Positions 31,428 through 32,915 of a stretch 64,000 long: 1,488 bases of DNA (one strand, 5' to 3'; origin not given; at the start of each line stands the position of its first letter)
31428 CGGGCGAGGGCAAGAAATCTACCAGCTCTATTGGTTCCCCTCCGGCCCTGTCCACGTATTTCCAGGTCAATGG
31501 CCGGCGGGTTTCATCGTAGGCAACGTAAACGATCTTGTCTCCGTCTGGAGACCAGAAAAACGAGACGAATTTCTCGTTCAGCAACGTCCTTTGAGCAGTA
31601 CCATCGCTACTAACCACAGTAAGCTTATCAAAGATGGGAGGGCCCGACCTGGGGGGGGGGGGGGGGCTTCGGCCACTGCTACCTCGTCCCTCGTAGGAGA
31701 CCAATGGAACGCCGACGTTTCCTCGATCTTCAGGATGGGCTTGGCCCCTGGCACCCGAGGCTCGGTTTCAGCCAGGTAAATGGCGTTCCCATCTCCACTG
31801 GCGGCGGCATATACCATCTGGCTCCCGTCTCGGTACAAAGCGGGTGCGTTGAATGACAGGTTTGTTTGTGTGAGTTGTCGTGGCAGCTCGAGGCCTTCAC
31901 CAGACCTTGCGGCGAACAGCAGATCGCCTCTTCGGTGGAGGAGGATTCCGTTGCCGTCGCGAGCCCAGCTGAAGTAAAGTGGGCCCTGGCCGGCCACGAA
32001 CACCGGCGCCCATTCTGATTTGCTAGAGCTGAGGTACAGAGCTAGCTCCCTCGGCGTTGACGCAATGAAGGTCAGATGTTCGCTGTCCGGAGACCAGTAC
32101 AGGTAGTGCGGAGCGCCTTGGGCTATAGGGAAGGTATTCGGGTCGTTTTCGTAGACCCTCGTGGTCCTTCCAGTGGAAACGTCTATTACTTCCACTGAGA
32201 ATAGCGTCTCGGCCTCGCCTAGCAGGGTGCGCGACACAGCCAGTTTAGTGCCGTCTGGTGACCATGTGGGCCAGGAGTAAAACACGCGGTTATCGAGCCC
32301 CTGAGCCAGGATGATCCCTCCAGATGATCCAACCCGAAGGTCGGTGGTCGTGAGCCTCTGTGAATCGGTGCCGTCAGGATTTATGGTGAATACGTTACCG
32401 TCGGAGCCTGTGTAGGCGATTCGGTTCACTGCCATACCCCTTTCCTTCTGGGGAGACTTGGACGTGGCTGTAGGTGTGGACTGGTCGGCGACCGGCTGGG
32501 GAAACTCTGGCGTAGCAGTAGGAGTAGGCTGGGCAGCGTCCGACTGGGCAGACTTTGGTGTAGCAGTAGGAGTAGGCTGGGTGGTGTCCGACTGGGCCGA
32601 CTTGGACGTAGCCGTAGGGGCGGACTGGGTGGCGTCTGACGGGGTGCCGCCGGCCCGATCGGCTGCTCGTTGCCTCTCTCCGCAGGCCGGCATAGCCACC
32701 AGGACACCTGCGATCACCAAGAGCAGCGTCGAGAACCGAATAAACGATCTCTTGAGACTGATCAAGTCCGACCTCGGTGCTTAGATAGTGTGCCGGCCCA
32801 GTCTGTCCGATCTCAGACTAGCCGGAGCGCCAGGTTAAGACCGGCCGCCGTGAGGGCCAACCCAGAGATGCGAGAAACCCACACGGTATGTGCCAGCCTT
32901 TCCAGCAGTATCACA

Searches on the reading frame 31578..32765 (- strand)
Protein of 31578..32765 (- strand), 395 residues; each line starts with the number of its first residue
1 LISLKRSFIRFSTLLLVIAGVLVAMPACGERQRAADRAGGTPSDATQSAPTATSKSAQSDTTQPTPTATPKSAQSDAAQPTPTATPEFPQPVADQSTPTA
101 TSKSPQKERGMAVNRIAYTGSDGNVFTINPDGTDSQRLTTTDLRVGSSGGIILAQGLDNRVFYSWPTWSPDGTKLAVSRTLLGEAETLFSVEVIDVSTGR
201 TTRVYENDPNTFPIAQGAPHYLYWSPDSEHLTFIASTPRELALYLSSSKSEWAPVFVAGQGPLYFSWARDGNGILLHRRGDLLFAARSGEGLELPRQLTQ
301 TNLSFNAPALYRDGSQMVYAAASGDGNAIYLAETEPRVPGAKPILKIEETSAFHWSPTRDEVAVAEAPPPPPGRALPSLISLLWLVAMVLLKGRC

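Call 50: search_protein_families(library=pfam, proteins=[window:31578-32765:-], max_evalue=0.00001)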
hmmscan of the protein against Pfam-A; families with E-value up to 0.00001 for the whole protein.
window:31578-32765:- (395 aa): 1 family
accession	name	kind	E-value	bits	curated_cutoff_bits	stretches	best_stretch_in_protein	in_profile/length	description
PF07676.18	PD40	-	9.5e-06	25.9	20.9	0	165-179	13-27/38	WD40-like Beta Propeller Repeat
